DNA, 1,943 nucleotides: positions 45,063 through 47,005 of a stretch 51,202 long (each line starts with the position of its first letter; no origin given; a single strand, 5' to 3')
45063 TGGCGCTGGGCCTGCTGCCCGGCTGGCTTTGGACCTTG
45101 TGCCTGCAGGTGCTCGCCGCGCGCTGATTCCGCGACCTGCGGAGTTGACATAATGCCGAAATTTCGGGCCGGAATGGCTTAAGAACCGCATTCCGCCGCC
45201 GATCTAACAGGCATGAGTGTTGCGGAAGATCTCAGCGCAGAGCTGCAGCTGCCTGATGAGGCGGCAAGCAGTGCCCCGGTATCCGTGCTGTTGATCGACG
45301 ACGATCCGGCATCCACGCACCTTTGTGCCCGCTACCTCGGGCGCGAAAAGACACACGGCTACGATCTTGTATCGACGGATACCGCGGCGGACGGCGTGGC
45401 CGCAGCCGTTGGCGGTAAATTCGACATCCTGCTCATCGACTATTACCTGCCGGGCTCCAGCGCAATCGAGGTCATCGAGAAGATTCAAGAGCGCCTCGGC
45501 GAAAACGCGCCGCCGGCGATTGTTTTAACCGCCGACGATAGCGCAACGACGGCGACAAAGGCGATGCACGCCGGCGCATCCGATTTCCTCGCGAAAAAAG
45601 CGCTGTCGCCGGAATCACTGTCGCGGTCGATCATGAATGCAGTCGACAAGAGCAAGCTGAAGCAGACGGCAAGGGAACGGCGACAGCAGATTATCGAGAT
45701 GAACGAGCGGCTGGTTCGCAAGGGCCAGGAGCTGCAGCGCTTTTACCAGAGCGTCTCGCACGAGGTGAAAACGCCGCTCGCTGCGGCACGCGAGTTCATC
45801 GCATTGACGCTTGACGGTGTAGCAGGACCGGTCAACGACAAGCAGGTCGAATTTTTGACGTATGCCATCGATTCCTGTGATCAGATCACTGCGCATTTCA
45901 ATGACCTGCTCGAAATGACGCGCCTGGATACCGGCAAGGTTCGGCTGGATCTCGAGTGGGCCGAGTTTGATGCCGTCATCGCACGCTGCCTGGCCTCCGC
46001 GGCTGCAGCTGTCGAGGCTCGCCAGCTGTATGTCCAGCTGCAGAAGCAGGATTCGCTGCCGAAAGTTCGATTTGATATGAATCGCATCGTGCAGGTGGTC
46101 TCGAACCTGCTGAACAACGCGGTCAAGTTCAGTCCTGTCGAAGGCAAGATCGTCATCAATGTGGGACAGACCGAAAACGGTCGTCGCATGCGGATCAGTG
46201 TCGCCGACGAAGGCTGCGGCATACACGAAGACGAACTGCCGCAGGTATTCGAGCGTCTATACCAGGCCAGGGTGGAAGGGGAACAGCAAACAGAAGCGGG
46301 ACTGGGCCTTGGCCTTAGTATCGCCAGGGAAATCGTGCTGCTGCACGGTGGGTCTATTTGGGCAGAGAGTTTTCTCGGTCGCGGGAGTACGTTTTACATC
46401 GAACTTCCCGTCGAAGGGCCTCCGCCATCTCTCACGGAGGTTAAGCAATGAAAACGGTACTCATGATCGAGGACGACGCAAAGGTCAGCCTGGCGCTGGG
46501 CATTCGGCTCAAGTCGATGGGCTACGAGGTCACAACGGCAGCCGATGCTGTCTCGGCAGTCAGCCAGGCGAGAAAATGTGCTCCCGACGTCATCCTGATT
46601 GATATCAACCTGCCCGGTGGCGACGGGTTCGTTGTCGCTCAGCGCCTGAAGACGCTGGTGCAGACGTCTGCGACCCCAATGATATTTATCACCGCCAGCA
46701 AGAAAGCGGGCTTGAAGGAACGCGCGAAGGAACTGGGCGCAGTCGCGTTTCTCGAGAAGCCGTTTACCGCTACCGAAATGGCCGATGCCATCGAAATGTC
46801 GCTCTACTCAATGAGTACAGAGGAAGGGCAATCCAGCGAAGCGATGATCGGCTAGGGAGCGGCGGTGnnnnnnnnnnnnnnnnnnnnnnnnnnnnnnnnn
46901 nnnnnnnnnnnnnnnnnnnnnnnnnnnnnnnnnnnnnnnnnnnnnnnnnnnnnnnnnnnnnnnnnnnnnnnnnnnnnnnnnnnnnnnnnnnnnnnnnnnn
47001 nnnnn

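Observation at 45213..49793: Six-gene translationally coupled phosphorelay operon: two kinases, four receivers, one DHp-only protein, no output domain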

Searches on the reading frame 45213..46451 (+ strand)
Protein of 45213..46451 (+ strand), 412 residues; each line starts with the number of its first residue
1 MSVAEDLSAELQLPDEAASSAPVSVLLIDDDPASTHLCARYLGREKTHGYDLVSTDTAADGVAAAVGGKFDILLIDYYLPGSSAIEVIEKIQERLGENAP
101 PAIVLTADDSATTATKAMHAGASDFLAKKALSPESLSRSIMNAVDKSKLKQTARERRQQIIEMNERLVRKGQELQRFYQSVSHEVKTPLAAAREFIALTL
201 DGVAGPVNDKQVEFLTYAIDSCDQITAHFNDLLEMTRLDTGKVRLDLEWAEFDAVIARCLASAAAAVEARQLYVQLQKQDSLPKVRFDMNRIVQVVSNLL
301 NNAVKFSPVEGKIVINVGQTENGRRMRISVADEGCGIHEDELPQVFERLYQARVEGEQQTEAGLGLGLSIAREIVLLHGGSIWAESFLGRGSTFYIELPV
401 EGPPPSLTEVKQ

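Call 3: search_protein_families(library=pfam, proteins=[window:45213-46451:+], max_evalue=0.1)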
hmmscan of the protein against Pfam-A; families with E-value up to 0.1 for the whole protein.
window:45213-46451:+ (412 aa): 4 families
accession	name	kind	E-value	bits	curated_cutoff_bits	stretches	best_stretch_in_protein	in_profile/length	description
PF02518.31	HATPase_c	-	2.9e-28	98.9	26.4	1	289-401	3-110/111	Histidine kinase-, DNA gyrase B-, and HSP90-like ATPase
PF00072.30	Response_reg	-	4.3e-16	59.5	30.2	1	25-130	1-101/111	Response regulator receiver domain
PF00512.31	HisKA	-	5.2e-12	46.1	26.9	1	174-241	2-66/66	His Kinase A (phospho-acceptor) domain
PF13589.12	HATPase_c_3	-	0.0035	17.8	25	1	295-371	6-80/137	Histidine kinase-, DNA gyrase B-, and HSP90-like ATPase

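Call 9: search_protein_families(library=ncbifam, proteins=[window:45213-46451:+], max_evalue=0.1)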
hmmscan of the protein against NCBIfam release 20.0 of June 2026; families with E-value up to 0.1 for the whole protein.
window:45213-46451:+ (412 aa): 164 families (the best 25 are shown)
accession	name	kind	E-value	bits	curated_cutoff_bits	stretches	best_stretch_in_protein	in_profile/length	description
NF033092.0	HK_WalK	equivalog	9e-48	163.2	725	1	171-400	369-594/594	cell wall metabolism sensor histidine kinase WalK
NF046044.1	PnpS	equivalog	1e-45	156.4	400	1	176-399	172-390/390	two-component system histidine kinase PnpS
NF008302.0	PRK11091.1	equivalog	7.9e-44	150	838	2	164-401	273-506/779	aerobic respiration two-component sensor histidine kinase ArcB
TIGR02956.1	TMAO_torS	equivalog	1.3e-42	146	676.5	2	177-401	467-683/967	TMAO reductase system sensor histidine kinase/response regulator TorS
NF041832.1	near_NosP_CTERM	subfamily_domain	1.7e-39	136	400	2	176-402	9-227/370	NahK/ErcS family hybrid sensor histidine kinase/response regulator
NF041880.1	EPS_EpsF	equivalog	1.8e-39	135.6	900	2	178-399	278-492/492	response regulator EpsF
NF038297.2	hybrid_HK_HrmK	equivalog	2.4e-39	135.5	725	2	140-401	201-458/607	hybrid histidine kinase/response regulator HrmK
NF033093.1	HK_VicK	exception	2.9e-39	135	680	1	172-401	207-436/448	cell wall metabolism sensor histidine kinase VicK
NF008318.0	PRK11107.1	equivalog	2.5e-38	131.8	890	2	177-402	296-520/920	two-component sensor histidine kinase BarA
NF006800.0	PRK09303.1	equivalog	4.1e-37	128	342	1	161-400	138-377/383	histidine kinase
NF040691.1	MtrAB_MtrB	equivalog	4.2e-37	128.3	450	1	158-400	259-492/507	MtrAB system histidine kinase MtrB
TIGR02966.1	phoR_proteo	equivalog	6.4e-37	127.3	334.2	1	175-397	115-332/333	phosphate regulon sensor histidine kinase PhoR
NF008468.0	PRK11360.1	equivalog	1.4e-36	126.1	646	1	152-401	378-609/616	two-component system sensor histidine kinase AtoS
NF047874.1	MASE3_PAS_HK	subfamily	3.9e-36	125.1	560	1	172-401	396-626/655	MASE3 domain-containing sensor histidine kinase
NF047465.1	hybrid_HK_LvrA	exception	7.4e-36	123.5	1200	2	150-403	178-425/819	hybrid histidine kinase/response regulator LvrA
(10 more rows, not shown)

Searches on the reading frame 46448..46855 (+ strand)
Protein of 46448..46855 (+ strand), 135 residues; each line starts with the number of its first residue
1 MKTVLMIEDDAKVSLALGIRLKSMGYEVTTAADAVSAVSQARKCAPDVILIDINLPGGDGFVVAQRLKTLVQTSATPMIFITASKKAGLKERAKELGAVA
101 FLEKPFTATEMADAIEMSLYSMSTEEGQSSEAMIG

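Call 3: search_protein_families(library=pfam, proteins=[window:46448-46855:+], max_evalue=0.1)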
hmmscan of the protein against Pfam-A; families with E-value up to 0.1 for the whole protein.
window:46448-46855:+ (135 aa): 2 families
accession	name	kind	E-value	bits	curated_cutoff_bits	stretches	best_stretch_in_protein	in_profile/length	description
PF00072.30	Response_reg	-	4.7e-23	81.9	30.2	1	4-116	1-111/111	Response regulator receiver domain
PF06490.17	FleQ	-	0.004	17.9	22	1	3-115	1-103/108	Flagellar regulatory protein FleQ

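Call 9: search_protein_families(library=ncbifam, proteins=[window:46448-46855:+], max_evalue=0.1)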
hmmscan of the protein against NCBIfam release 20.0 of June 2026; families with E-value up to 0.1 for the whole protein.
window:46448-46855:+ (135 aa): 107 families (the best 25 are shown)
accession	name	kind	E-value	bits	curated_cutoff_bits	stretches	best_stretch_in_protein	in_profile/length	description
NF045944.1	ResRegRpaBCyano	equivalog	9.4e-21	74.2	330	1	5-128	1-121/229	response regulator transcription factor RpaB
NF040689.1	MtrAB_MtrA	equivalog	1.6e-17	63.6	300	1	4-126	1-120/219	MtrAB system response regulator MtrA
NF007135.0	PRK09581.1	equivalog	1.7e-17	63.4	474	1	3-112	4-113/457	PleD family two-component system response regulator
TIGR02154.1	PhoB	equivalog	3.1e-17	62.7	296.2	1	2-123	3-124/226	phosphate regulon transcriptional regulator PhoB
NF041733.1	resp_reg_CseB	equivalog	7e-17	61.6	350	1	3-127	2-123/228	two-component system response regulator CseB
NF006900.1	PRK09390.1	equivalog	3.2e-16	59.5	255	1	3-130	6-131/203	response regulator FixJ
NF006623.1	PRK09191.1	subfamily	7.4e-16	58.7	240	1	3-123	139-256/258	PhyR family response regulator anti-anti-sigma factor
NF040534.1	resp_reg_YycF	equivalog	7.9e-16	58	340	1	2-126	1-122/231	response regulator YycF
NF008296.0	PRK11083.1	equivalog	1.1e-15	57.7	273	1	2-127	4-126/228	two-component system response regulator CreB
NF008099.0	PRK10841.1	equivalog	2.4e-15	55.4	920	1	4-117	827-938/949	two-component system sensor histidine kinase RcsC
NF053854.1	RespRegPhoBBctds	equivalog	2.6e-15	56.4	270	1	4-125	1-121/225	two-component system response regulator PhoB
NF040749.1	tetrathio_RR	equivalog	6e-15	55.5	290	1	4-121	2-117/191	tetrathionate respiration response regulator TtrR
TIGR01387.1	cztR_silR_copR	subfamily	8.3e-15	55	279.2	1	4-122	1-117/218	heavy metal response regulator transcription factor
NF007546.0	PRK10161.1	equivalog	1.7e-14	54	471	1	3-121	4-122/229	phosphate response regulator transcription factor PhoB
TIGR02956.1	TMAO_torS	equivalog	3.1e-14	52.1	676.5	1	3-126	703-827/967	TMAO reductase system sensor histidine kinase/response regulator TorS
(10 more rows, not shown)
